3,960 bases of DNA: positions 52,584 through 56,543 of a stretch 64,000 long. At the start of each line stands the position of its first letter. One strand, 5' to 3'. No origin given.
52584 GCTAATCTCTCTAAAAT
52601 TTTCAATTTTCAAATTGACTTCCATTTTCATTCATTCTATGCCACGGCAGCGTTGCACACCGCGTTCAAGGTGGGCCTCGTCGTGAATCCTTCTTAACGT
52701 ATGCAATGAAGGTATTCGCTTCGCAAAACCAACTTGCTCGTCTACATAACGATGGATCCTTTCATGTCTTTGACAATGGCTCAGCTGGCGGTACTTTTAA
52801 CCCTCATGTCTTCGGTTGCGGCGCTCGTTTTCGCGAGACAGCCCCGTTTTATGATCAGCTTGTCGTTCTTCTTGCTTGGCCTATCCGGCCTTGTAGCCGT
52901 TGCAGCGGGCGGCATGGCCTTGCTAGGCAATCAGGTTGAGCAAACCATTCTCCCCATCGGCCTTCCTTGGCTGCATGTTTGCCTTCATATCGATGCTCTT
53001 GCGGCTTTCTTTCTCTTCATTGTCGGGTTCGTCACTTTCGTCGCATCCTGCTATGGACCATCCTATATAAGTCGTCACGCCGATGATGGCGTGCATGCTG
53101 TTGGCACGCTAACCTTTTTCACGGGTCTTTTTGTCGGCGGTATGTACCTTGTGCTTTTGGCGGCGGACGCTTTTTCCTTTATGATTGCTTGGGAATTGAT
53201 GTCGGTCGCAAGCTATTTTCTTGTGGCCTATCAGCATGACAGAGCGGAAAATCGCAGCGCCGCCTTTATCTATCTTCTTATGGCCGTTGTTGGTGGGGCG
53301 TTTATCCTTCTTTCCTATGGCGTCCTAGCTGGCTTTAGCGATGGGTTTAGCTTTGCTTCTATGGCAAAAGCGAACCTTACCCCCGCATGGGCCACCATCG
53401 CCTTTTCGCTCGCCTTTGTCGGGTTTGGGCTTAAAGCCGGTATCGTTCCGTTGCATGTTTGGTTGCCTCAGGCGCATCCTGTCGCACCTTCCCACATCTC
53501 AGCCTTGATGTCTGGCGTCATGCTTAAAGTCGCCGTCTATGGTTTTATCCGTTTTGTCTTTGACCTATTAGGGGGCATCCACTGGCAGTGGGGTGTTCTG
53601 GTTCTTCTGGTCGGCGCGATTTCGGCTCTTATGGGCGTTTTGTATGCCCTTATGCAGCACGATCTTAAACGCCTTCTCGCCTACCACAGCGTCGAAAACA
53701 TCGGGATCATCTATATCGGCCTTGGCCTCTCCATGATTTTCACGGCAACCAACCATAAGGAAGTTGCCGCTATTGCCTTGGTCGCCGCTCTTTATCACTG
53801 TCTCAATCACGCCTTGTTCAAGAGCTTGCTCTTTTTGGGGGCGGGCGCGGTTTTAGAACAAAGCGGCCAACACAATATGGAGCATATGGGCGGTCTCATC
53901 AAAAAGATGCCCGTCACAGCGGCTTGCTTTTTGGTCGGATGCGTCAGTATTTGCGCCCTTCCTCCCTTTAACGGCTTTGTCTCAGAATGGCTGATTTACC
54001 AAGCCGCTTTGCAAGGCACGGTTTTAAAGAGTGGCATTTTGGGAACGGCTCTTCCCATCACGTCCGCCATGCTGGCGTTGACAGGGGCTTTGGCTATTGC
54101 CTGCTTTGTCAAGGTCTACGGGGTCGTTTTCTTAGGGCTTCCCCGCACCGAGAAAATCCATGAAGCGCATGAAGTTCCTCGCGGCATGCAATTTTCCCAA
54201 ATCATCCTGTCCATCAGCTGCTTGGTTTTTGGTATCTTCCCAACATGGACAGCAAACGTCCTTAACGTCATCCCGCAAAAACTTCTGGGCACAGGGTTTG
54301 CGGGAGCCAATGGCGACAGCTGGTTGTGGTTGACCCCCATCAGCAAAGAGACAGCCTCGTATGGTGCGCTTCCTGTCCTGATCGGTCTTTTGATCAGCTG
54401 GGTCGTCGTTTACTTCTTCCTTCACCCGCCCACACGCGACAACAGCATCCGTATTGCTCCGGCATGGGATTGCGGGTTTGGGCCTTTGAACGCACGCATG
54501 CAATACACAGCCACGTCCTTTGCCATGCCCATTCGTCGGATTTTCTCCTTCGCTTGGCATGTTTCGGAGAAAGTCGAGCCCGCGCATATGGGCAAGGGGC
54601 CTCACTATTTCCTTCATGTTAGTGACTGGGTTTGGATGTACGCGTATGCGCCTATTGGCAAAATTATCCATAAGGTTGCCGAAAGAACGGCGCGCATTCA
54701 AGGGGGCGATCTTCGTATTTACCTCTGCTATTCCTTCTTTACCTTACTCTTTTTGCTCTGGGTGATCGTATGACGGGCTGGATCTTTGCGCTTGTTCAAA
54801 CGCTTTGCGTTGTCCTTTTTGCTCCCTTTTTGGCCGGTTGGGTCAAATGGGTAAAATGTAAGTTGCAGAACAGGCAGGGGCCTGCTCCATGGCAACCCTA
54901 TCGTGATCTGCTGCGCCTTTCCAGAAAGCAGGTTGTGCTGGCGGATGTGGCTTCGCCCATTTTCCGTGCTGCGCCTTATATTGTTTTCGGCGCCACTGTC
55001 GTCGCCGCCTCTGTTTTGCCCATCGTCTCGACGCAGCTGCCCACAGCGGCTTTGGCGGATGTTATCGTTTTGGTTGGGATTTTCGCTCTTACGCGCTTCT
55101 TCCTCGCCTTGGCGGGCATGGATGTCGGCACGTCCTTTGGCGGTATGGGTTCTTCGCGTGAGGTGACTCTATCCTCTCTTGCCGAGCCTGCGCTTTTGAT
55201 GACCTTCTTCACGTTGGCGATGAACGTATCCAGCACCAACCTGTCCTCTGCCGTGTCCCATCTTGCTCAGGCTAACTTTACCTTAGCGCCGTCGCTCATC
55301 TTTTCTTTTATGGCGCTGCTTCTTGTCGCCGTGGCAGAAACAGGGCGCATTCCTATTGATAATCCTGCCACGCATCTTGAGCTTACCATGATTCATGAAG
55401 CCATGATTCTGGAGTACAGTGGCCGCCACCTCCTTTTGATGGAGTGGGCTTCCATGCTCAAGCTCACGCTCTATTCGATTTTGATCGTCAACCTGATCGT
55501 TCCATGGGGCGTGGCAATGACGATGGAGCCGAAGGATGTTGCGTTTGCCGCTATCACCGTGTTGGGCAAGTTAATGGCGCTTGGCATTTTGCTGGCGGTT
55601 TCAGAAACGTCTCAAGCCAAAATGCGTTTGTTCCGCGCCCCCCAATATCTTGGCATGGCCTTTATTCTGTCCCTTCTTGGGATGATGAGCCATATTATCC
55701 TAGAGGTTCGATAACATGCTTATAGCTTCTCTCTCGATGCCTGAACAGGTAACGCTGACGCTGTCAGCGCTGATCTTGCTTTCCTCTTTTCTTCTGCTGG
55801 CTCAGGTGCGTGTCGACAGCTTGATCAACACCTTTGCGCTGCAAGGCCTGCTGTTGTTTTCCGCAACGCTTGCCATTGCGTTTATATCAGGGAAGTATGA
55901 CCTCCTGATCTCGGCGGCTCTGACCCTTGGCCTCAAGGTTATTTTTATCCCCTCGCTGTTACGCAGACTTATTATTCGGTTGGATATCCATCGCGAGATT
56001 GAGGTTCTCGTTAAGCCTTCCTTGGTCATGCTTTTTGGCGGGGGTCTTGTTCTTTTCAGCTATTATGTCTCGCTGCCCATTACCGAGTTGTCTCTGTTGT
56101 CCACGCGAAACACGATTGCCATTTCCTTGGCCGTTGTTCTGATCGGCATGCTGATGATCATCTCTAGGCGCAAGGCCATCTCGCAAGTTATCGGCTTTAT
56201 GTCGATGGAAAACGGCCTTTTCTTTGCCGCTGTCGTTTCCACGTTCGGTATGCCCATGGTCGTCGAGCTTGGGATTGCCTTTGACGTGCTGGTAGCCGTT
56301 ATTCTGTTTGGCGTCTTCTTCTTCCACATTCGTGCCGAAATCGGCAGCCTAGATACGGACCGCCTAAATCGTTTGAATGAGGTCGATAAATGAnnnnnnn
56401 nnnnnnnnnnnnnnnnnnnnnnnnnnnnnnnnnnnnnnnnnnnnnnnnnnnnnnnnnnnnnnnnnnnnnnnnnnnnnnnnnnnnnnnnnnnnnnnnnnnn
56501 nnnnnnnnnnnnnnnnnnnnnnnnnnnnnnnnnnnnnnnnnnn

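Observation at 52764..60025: Six-gene Hyf/Hyc-like (hydrogenase-4 / formate-hydrogenlyase-type) membrane complex, minimal gene set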

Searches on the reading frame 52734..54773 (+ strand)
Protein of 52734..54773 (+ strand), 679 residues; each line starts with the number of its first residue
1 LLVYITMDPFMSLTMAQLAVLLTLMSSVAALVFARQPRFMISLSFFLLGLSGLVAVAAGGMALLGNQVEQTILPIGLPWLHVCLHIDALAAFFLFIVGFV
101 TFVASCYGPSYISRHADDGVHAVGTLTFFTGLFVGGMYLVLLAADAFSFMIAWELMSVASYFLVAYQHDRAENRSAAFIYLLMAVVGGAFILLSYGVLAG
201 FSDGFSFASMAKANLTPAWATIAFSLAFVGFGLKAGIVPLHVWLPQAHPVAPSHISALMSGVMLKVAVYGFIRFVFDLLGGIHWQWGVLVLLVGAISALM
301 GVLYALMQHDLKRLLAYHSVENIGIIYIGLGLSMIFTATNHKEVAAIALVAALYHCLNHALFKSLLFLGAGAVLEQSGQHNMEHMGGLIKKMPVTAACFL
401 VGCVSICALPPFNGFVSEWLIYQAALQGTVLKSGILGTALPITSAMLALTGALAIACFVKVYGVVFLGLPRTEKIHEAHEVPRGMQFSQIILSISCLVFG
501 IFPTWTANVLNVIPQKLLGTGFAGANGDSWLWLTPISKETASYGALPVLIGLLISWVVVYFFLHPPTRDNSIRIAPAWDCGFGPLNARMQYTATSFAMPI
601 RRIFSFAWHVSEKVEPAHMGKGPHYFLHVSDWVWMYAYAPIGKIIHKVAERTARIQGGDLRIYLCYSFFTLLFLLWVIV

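Call 4: search_protein_families(library=pfam, proteins=[window:52734-54773:+])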
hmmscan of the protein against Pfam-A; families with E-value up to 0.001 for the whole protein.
window:52734-54773:+ (679 aa): 1 family
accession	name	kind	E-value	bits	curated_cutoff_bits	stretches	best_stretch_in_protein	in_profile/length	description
PF00361.26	Proton_antipo_M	-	1.2e-57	195.8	21.5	1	143-430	1-280/294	NADH:quinone oxidoreductase/Mrp antiporter, TM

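Call 5: search_protein_families(library=ncbifam, proteins=[window:52734-54773:+])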
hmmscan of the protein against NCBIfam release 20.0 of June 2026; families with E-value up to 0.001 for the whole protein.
window:52734-54773:+ (679 aa): 73 families (the best 25 are shown)
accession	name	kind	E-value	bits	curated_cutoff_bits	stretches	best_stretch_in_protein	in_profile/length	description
NF005086.0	PRK06521.1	equivalog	1.4e-245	816.9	667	1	11-678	3-667/669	hydrogenase 4 subunit B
NF006418.0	PRK08667.1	equivalog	7.2e-149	497.3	794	2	15-504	5-487/644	hydrogenase membrane subunit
NF006240.0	PRK08376.1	subfamily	2.2e-87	294.1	662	1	55-510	53-499/521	putative monovalent cation/H+ antiporter subunit D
NF005958.0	PRK08042.1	equivalog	2.3e-85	287.6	727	1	18-619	9-575/608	formate hydrogenlyase subunit 3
NF006419.0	PRK08668.1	equivalog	1.1e-72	245.8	617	1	20-568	8-527/613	NADH dehydrogenase subunit M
NF009310.0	PRK12668.1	equivalog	1e-65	222.7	564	1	65-510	49-441/584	Na(+)/H(+) antiporter subunit D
NF009288.0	PRK12648.1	equivalog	5.8e-59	200.1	1104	1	17-511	4-480/954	monovalent cation/H+ antiporter subunit A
TIGR00940.1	2a6301s01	subfamily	2e-57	195.1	920.45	1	20-509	6-495/793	monovalent cation:proton antiporter subunit A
NF005044.0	PRK06458.1-4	equivalog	6.3e-57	193.6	610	1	45-439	35-427/531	hydrogenase 4 subunit F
TIGR01972.1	NDH_I_M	subfamily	2.1e-56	191.6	263.8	1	21-512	6-477/486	NADH-quinone oxidoreductase subunit M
NF009285.0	PRK12645.1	equivalog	4.3e-53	180.7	1028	1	18-509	6-499/804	Na+/H+ antiporter subunit A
NF009287.0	PRK12647.1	equivalog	9.1e-53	179.9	937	1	19-510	6-474/773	putative monovalent cation/H+ antiporter subunit A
NF005097.0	PRK06525.1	equivalog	1.2e-52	179.3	430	1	20-498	13-470/480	hydrogenase 4 subunit D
NF009305.0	PRK12662.1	equivalog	3.8e-51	174.4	700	1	15-517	5-490/492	putative monovalent cation/H+ antiporter subunit D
NF005046.0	PRK06459.1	equivalog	8.8e-51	173.2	460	1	85-678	43-584/587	hydrogenase 4 subunit B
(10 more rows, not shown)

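Call 29: search_solved_structures(query=window:52764-54773:+, show_alignments=2, max_evalue=1e-25)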
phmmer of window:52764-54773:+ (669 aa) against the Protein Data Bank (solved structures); distinct sequences matched with E-value up to 1e-25: 11.
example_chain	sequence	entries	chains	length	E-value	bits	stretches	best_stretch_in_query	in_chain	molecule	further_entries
7z0s_C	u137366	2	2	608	1.3e-68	235.7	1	18-604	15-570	Formate hydrogenlyase subunit 3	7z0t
6cfw_H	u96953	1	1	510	6.8e-66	226.7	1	65-497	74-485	Monovalent cation/H+ antiporter subunit D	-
7qru_A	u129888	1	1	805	2.7e-43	152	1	52-510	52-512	Na+/H+ antiporter subunit A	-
6z16_A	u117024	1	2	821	3.2e-40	141.9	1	68-495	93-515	Multisubunit Na+/H+ antiporter, A subunit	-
6u8y_X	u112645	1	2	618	1.7e-38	136.2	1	122-545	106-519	NADH dehydrogenase subunit M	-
6hum_F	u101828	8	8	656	1.4e-32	116.6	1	70-414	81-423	NADH dehydrogenase subunit 5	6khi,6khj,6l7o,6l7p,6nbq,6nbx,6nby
6hum_D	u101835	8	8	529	4e-29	105.2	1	116-468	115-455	NAD(P)H-quinone oxidoreductase chain 4 1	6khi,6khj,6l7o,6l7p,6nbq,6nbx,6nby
7d3u_A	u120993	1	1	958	2.6e-27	99.2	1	71-480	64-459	Monovalent Na+/H+ antiporter subunit A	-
7qru_D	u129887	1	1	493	8.8e-27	97.5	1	9-418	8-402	Na+/H+ antiporter subunit D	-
6u8y_H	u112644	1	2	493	1.2e-26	97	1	67-433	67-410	NADH dehydrogenase subunit N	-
7d3u_D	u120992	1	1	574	4.3e-26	95.2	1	8-461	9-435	Monovalent Na+/H+ antiporter subunit D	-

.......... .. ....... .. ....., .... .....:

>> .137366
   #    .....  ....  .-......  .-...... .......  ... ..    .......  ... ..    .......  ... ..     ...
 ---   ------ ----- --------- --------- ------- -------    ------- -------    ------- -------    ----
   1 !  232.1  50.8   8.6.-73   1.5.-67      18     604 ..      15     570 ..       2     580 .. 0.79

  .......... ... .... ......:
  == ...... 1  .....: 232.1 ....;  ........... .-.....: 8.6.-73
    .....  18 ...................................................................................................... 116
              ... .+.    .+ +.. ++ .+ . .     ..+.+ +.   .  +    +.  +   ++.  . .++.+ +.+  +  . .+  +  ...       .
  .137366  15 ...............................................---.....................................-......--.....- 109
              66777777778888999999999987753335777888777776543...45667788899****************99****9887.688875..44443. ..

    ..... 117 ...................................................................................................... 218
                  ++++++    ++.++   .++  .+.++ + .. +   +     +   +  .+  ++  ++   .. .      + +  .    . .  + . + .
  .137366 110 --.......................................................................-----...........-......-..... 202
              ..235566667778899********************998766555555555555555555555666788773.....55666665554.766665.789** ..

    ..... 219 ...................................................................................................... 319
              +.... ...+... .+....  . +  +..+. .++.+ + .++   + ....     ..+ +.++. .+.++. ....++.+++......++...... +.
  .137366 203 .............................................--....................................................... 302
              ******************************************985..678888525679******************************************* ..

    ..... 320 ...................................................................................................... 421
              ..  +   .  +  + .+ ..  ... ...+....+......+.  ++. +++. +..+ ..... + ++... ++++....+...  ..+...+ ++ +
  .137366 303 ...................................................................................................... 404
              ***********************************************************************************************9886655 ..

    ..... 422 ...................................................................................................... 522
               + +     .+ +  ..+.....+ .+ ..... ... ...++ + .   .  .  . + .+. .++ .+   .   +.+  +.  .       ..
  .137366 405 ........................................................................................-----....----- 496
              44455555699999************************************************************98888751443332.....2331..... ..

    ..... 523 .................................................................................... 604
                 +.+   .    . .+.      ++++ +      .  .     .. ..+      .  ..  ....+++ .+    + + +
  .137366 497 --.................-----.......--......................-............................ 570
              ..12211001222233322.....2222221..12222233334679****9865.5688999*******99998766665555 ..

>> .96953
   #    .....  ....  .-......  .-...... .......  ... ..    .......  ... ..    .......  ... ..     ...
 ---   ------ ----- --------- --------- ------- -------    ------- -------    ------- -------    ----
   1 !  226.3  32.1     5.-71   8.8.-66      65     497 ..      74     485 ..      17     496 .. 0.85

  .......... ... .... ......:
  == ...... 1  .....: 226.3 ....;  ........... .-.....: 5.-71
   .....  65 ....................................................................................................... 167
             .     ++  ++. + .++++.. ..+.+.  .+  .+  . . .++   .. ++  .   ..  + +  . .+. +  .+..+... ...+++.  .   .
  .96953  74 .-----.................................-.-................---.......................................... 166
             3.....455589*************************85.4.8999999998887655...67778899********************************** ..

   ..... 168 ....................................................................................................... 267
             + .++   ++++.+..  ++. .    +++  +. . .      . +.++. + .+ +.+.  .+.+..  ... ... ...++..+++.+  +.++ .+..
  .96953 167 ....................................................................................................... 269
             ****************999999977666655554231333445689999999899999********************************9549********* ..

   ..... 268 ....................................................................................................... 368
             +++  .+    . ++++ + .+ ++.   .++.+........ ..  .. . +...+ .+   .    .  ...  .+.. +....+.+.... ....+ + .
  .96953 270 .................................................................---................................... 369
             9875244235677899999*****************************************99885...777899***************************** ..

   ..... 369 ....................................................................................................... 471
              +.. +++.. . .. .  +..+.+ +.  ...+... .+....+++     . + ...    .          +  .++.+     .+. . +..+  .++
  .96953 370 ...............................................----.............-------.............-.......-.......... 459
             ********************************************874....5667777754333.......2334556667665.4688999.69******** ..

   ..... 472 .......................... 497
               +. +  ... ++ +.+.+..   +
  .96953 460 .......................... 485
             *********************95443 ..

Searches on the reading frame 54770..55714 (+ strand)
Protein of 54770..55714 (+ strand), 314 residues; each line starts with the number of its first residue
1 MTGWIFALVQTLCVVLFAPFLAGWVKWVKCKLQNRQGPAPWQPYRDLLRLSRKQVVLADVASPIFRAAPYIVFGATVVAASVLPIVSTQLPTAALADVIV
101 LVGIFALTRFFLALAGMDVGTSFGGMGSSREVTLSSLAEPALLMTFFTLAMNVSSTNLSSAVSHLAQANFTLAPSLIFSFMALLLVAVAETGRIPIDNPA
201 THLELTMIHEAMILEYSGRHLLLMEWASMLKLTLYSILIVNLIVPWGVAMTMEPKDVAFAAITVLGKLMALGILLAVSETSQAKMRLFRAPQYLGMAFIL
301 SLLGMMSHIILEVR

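Call 4: search_protein_families(library=pfam, proteins=[window:54770-55714:+])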
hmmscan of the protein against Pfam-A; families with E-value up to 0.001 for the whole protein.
window:54770-55714:+ (314 aa): 1 family
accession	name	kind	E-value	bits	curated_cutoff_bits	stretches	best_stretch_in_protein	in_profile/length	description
PF00146.26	NADHdh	-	1.1e-33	117.4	27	1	11-302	7-291/298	NADH dehydrogenase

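Call 5: search_protein_families(library=ncbifam, proteins=[window:54770-55714:+])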
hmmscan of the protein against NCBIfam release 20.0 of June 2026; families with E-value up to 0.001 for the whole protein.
window:54770-55714:+ (314 aa): 4 families
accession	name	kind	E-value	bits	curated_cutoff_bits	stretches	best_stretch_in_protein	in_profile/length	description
NF004741.0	PRK06076.1-2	equivalog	2.9e-12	46.5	305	1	5-298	23-315/337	NADH-quinone oxidoreductase subunit NuoH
NF004740.0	PRK06076.1-1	equivalog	1.2e-09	38.1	399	1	7-274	18-284/325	NADH-quinone oxidoreductase subunit NuoH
NF004742.0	PRK06076.1-3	equivalog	6.7e-06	25.5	531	1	11-248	32-283/356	NADH-quinone oxidoreductase subunit NuoH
NF004743.0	PRK06076.1-4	equivalog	3.2e-05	23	494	1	12-252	24-281/433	NADH-quinone oxidoreductase subunit NuoH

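Call 30: search_solved_structures(query=window:54770-55714:+, show_alignments=3, max_evalue=1e-8)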
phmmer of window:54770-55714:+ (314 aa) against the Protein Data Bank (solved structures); distinct sequences matched with E-value up to 1e-8: 2.
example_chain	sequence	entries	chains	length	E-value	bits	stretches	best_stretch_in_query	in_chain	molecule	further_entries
7z0s_D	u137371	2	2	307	2.6e-43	151.9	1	5-306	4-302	Formate hydrogenlyase subunit 4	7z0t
6cfw_M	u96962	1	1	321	2.7e-17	66.5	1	18-279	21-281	Mbh13 NADH dehydrogenase subunit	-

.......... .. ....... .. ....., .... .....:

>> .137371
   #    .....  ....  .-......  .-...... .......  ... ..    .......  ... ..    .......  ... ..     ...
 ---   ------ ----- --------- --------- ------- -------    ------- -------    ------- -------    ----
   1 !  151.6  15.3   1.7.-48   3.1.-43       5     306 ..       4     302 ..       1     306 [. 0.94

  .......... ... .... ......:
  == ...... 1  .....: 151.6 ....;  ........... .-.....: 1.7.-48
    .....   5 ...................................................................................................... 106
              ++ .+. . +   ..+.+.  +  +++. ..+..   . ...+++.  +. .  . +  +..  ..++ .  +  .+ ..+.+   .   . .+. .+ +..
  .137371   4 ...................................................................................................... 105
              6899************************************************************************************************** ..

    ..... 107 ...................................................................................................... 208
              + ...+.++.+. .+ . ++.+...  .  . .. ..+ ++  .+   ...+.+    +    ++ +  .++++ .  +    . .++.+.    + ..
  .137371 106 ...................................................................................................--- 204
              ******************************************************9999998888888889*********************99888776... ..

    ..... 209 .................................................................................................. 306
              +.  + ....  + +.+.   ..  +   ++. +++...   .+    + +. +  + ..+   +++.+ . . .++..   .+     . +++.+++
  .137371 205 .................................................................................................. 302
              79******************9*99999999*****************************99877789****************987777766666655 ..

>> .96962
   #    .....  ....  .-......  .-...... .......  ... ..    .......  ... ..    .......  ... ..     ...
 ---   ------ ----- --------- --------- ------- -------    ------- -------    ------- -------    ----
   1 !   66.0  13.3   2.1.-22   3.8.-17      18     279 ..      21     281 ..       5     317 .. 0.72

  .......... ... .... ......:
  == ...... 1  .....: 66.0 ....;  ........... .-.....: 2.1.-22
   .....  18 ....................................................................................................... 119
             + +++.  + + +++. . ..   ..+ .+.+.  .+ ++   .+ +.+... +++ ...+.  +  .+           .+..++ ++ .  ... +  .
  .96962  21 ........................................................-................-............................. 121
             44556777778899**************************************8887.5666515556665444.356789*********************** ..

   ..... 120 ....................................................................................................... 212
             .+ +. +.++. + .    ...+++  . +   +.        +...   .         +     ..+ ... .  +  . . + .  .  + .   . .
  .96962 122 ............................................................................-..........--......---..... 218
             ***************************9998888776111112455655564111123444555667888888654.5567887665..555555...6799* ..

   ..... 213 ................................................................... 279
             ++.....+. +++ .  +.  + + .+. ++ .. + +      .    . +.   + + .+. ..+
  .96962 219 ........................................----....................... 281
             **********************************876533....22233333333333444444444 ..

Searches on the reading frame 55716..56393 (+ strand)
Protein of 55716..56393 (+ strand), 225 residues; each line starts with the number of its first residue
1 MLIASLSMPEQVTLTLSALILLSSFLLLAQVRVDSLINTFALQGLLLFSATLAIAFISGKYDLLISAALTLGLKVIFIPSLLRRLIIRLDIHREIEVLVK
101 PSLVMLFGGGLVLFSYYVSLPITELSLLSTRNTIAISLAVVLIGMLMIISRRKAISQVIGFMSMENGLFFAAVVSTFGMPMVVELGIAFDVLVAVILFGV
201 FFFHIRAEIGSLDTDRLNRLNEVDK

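Call 4: search_protein_families(library=pfam, proteins=[window:55716-56393:+])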
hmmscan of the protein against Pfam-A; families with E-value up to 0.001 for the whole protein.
window:55716-56393:+ (225 aa): 1 family
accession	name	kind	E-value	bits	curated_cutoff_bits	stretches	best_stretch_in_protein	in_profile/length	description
PF00420.29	Oxidored_q2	-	0.00022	21.3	26.1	1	135-221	4-94/95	NADH-ubiquinone/plastoquinone oxidoreductase chain 4L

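Call 5: search_protein_families(library=ncbifam, proteins=[window:55716-56393:+])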
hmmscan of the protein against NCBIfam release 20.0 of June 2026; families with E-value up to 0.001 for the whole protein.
window:55716-56393:+ (225 aa): 1 family
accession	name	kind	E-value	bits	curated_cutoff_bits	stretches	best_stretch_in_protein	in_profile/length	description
NF008556.0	PRK11492.1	equivalog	9.6e-26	91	136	1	14-220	8-214/216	hydrogenase 4 membrane subunit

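Call 49: search_solved_structures(query=window:55716-56393:+, show_alignments=3, max_evalue=1)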
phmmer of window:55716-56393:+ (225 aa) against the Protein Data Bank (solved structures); distinct sequences matched with E-value up to 1: 0.

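Call 51: search_solved_structures(query=A2, show_alignments=3, max_evalue=1)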
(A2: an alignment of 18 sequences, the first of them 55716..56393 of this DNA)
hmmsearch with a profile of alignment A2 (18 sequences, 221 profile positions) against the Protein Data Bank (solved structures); distinct sequences matched with E-value up to 1: 0.
